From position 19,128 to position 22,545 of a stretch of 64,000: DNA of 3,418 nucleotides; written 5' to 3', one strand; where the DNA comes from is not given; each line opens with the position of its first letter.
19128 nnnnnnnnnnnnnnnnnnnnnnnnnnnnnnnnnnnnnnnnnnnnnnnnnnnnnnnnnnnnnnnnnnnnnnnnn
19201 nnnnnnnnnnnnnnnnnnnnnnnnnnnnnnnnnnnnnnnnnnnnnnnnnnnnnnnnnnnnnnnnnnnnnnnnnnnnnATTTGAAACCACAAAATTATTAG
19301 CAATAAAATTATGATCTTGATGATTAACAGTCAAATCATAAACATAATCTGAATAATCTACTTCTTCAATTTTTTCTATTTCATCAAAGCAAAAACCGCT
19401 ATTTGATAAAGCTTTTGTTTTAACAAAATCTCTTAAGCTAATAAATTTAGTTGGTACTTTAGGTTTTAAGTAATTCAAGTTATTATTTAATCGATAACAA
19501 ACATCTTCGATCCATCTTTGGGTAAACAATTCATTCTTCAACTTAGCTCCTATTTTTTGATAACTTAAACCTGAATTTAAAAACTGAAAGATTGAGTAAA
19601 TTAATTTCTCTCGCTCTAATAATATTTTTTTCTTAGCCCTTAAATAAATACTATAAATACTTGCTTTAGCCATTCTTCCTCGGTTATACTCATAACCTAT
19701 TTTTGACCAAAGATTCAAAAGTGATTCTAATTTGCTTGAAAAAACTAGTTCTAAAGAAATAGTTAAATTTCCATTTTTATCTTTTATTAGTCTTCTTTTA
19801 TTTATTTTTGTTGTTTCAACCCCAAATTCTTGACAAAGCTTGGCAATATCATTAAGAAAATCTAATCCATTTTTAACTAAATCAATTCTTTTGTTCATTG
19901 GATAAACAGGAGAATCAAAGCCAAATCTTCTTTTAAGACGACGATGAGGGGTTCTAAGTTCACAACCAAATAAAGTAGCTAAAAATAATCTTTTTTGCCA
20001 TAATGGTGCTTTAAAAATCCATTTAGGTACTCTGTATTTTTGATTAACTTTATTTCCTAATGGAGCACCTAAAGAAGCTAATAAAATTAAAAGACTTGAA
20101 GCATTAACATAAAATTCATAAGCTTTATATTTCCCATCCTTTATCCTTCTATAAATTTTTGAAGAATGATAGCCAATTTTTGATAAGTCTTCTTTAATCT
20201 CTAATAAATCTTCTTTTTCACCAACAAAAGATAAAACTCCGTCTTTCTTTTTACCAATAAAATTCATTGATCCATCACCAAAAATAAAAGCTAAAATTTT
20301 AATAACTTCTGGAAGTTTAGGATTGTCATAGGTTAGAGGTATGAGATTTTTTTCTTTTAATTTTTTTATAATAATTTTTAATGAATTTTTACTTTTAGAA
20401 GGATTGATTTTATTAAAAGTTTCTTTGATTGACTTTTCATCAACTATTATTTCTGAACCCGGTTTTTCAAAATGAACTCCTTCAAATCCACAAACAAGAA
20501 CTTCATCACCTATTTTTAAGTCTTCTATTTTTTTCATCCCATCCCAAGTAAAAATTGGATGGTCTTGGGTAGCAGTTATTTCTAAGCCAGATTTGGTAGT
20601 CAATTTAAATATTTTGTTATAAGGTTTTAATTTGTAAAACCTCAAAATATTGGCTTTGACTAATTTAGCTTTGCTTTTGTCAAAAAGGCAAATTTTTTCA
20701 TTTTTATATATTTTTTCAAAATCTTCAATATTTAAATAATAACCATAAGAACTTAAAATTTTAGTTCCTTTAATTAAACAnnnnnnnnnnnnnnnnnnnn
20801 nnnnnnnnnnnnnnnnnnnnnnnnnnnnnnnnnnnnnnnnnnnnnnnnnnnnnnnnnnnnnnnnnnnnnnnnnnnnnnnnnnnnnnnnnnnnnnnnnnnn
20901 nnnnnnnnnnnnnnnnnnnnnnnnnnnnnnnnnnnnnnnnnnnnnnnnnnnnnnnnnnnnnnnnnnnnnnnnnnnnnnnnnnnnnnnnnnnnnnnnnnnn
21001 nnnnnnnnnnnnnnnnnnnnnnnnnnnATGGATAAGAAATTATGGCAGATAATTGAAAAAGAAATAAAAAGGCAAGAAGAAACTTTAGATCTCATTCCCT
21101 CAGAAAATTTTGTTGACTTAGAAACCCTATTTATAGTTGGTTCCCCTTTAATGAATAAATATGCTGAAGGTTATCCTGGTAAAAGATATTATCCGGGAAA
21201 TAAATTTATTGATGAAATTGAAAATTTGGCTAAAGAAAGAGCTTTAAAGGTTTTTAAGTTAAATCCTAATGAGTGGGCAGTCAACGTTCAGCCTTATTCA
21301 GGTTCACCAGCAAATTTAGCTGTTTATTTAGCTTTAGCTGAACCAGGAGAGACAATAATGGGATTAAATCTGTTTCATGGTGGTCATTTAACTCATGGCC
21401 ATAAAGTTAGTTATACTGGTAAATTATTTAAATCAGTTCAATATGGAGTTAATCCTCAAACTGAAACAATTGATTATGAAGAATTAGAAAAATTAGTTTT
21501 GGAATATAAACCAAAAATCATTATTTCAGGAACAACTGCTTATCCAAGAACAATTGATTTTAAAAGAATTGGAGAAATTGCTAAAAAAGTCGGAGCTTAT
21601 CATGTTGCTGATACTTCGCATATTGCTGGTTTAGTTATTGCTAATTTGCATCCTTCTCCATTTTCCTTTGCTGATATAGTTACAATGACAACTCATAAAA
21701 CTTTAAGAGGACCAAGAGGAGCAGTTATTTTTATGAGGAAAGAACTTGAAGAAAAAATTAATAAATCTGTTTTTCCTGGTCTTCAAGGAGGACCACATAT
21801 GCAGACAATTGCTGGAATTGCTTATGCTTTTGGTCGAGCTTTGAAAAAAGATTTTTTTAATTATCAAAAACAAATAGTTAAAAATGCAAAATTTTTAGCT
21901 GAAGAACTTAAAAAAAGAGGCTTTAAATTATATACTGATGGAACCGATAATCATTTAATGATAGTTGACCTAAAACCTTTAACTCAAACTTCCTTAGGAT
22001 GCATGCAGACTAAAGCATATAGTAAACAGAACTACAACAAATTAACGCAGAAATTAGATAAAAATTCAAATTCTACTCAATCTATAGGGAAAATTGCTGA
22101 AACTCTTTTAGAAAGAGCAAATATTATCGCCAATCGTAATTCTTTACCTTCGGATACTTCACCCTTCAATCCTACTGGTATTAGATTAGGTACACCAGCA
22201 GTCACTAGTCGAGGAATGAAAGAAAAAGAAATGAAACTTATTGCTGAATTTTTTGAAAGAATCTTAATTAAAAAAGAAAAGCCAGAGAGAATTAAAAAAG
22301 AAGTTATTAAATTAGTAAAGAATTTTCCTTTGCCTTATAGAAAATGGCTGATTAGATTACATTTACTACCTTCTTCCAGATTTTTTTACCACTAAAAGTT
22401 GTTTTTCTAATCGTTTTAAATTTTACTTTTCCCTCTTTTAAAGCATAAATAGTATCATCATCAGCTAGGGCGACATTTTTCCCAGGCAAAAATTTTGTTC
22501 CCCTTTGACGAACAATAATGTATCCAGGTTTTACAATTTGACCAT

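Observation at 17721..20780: RtcB RNA ligase carries two large paralogous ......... inteins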

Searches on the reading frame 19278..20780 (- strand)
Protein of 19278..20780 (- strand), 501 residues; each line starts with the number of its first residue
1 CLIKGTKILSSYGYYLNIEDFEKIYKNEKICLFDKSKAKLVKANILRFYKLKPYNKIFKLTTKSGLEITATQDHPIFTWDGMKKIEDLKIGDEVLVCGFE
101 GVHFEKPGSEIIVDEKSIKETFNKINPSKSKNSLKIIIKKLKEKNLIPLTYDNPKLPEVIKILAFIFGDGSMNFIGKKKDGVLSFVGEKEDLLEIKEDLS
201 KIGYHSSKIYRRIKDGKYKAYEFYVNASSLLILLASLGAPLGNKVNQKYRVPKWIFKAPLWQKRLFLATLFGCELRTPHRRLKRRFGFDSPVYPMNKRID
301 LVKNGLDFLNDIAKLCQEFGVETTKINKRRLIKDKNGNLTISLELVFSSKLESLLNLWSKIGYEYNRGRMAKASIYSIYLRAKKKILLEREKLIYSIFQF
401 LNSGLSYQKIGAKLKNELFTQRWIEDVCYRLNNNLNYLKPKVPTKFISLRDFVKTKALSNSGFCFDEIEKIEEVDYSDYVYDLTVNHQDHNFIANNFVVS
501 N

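Call 4: search_protein_families(library=pfam, proteins=[window:19278-20780:-], max_evalue=0.1)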
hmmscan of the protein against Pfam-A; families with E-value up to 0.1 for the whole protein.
window:19278-20780:- (501 aa): 2 families
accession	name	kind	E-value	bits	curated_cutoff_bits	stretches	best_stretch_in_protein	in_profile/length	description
PF14890.11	Intein_splicing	-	8.4e-22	78.1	35.8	1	16-501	10-155/155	Intein splicing domain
PF14528.11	LAGLIDADG_3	-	0.005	17.5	22.5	0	296-338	21-61/82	LAGLIDADG-like domain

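Call 8: search_solved_structures(query=window:19278-20780:-, max_evalue=1, show_alignments=2)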
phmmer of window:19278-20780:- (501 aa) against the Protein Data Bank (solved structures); distinct sequences matched with E-value up to 1: 12.
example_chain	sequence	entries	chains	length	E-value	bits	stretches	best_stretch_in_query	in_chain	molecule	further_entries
2jmz_A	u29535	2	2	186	9.8e-09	37.8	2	30-92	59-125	Hypothetical protein MJ0781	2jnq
1mi8_A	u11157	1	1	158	5.4e-06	28.8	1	9-94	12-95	DnaB intein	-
6rpq_A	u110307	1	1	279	6.4e-05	25.2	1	37-96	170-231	Ubiquitin-like protein SMT3,1108aa long hypothetical cell division control protein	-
2lqm_A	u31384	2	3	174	6.5e-05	25.2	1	449-499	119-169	Pho radA intein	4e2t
4o1r_A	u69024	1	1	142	0.00026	23.2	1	54-89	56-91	Replicative DNA helicase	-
4e2u_A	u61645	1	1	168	0.00035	22.8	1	459-499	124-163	Pho radA intein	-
6frg_A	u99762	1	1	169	0.0027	19.9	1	15-94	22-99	Replicative DNA helicase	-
6frh_A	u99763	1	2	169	0.0028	19.8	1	15-94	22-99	Replicative DNA helicase,Replicative DNA helicase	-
6rpp_A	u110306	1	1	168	0.058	15.5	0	37-96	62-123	Cell division control protein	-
6fre_A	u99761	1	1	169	0.066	15.3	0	15-94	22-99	Replicative DNA helicase,Replicative DNA helicase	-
8ro0_o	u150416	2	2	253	0.23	13.5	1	427-489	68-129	Probable U2 small nuclear ribonucleoprotein A'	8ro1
7cfv_A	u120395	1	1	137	0.43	12.6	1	465-501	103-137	Spl DnaX mini-intein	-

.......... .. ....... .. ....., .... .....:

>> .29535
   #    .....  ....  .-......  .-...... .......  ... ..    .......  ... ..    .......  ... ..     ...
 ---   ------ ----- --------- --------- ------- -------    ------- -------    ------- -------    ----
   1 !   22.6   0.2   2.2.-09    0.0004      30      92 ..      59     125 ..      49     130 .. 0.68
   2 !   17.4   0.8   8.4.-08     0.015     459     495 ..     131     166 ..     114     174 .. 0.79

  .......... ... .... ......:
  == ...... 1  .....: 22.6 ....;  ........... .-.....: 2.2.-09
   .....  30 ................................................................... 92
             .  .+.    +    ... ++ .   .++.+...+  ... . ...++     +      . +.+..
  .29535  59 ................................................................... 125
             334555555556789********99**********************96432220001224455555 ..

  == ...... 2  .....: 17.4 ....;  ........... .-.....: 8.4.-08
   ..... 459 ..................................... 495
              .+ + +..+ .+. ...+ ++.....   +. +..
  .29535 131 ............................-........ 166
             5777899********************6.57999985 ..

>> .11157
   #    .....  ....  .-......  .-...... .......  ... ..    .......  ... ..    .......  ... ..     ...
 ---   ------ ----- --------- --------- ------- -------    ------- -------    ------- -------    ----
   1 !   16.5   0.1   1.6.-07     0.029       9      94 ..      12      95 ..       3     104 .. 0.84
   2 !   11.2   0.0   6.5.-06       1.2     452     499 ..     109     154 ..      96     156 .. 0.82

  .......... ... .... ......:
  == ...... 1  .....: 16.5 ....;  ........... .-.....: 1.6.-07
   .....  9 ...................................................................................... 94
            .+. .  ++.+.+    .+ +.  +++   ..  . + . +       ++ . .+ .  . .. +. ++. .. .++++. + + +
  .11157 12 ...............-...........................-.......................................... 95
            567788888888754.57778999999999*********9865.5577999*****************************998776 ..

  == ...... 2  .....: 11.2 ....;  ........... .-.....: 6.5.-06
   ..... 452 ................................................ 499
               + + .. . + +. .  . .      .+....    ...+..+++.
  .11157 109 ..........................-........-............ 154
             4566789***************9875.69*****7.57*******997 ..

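Call 36: predict_structure(alignment_id=A1)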
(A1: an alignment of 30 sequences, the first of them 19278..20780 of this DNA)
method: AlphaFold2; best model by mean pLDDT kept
length: 501 residues; sequences in the alignment: 30
mean_pLDDT: 90.4   pTM: 0.90
mean pLDDT of the five models: 90.4, 90.1, 89.2, 88.8, 87.8
residues with pLDDT >= 90: 360; 70-90: 113; 50-70: 19; < 50: 9
segments of 3 or more residues with pLDDT < 50: 279-287
pLDDT, mean of each block of 10 residues (from residue 1): 95 94 84 90 93 94 96 95 96 96 95 97 81 93 98 97 95 86 91 94 95 69 95 97 92 97 97 67 46 91 97 98 91 83 91 94 89 93 91 89 93 86 90 77 83 88 95 95 92 96 83
secondary structure, 60 per line:
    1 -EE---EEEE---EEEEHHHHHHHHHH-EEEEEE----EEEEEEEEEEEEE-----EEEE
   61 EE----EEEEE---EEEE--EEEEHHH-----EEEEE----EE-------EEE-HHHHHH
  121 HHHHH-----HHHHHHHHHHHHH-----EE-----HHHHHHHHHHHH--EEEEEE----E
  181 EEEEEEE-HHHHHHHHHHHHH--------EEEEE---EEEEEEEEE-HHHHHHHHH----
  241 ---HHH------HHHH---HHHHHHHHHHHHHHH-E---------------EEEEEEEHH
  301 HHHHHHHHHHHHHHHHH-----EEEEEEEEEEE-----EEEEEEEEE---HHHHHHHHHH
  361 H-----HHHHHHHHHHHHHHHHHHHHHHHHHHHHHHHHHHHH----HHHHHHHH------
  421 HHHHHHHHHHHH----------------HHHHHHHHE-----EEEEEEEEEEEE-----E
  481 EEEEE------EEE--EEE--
elements in order: E7-10 E14-17 H18-27 E29-34 E39-51 E57-62 E67-71 E75-78 E81-84 E93-97 E111-113 H115-125 H131-143 H156-167 E170-175 E180-187 H189-201 E210-214 E218-226 H228-236 H253-256 H260-274 E292-298 H299-317 E323-333 E339-347 H351-361 H367-402 H407-414 H421-432 H449-456 E463-474 E480-485 E492-494 E497-499

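Call 39: fold_search(model_id=the predicted structure, library=pdb)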
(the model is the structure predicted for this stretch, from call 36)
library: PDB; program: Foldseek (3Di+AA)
matches with E <= 10: 873; with E <= 0.001: 43
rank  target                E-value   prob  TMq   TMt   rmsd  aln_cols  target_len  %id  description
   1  7qss                  1.6e-18  1.00  0.32  0.37  18.1       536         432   16  Crystal structure of homing endonuclease-associated TliVMA intein (C1A) (released 2022-03-30)
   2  7qsu                  2.8e-16  1.00  0.31  0.41  18.4       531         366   14  Crystal structure of homing endonuclease-associated TliVMA intein (C1A, d333-339) (released 2022-03-30)
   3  1dq3                  2.8e-15  1.00  0.32  0.35  16.9       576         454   15  CRYSTAL STRUCTURE OF AN ARCHAEAL INTEIN-ENCODED HOMING ENDONUCLEASE PI-PFUI (released 2000-07-05)
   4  2cw7                  9.3e-14  1.00  0.26  0.24  19.3       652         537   12  Crystal structure of intein homing endonuclease II (released 2006-04-18)
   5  1vde_A                4.0e-11  1.00  0.29  0.33  25.4       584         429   12  PI-SCEI, A HOMING ENDONUCLEASE WITH PROTEIN SPLICING ACTIVITY (released 1998-04-08)
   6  1vde_B                7.6e-11  1.00  0.28  0.32  15.7       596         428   12  PI-SCEI, A HOMING ENDONUCLEASE WITH PROTEIN SPLICING ACTIVITY (released 1998-04-08)
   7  1jva_B                7.3e-10  1.00  0.27  0.31  24.3       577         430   10  CRYSTAL STRUCTURE OF THE VMA1-DERIVED ENDONUCLEASE BEARING THE N AND C EXTEIN PROPEPTIDES (released 2002-08-29)
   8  1um2_B                1.5e-09  1.00  0.27  0.32  25.5       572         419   11  Crystal Structure of the Vma1-Derived Endonuclease with the Ligated Extein Segment (released 2004-09-22)
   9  1um2_A                3.1e-09  1.00  0.25  0.29  24.6       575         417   12  Crystal Structure of the Vma1-Derived Endonuclease with the Ligated Extein Segment (released 2004-09-22)
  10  6frg                  2.4e-06  1.00  0.18  0.55   7.4       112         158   24  Crystal structure of G-1F mutant of Ssp DnaB Mini-Intein variant M86 (released 2019-01-30)
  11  3ifj_A                4.4e-06  1.00  0.18  0.60   2.2        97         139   26  Crystal structure of Mtu recA intein, splicing domain (released 2009-10-06)
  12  5i0a                  6.4e-06  1.00  0.18  0.60   1.7        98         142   26  RecA mini intein in complex with cisplatin (released 2016-09-21)
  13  6frh_A                9.8e-06  1.00  0.18  0.55   1.7       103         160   25  Crystal structure of Ssp DnaB Mini-Intein variant M86 (released 2019-01-30)
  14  2in9                  1.0e-05  1.00  0.18  0.61   1.8        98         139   26  crystal structure of Mtu recA intein, splicing domain (released 2007-05-01)
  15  2in8                  1.3e-05  1.00  0.18  0.61   1.8        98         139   26  crystal structure of Mtu recA intein, splicing domain (released 2007-05-01)
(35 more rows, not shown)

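Call 54: search_protein_representatives(protein=window:19278-20780:-)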
Query: 501 residues. Proteins with E-value up to 0.001 (for the whole library): 1167; up to 1e-10: 497; up to 1e-30: 148. The best 150 are listed.
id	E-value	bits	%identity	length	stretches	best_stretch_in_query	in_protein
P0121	5.5e-176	602.7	41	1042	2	1-501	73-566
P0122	3.3e-149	514.3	50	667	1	1-501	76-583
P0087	4.2e-137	474.4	47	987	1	1-501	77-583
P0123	2.2e-109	383.0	52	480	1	1-368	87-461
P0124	2.4e-97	343.3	38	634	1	1-501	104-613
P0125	1.0e-94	334.6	43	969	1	1-501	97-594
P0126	9.4e-94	331.4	43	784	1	1-501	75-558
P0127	1.4e-93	330.9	42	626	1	19-501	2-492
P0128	9.2e-89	315.0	36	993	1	1-501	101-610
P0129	2.5e-88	313.6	41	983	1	1-501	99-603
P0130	1.2e-86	308.0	37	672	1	1-501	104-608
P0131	5.0e-86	306.0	37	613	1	4-501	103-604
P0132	8.2e-86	305.3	38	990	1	1-501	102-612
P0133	5.6e-85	302.5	38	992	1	1-501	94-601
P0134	1.4e-84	301.2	36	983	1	5-501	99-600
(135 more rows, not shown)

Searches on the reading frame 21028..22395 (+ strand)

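Call 48: search_protein_families(library=pfam, proteins=[window:21028-22395:+], max_evalue=0.00001)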
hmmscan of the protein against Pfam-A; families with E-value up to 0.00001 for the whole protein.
window:21028-22395:+ (455 aa): 1 family
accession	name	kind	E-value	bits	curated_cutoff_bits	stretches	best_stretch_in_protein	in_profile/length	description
PF00464.25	SHMT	-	8.6e-157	522.3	27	2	2-319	5-341/399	Serine hydroxymethyltransferase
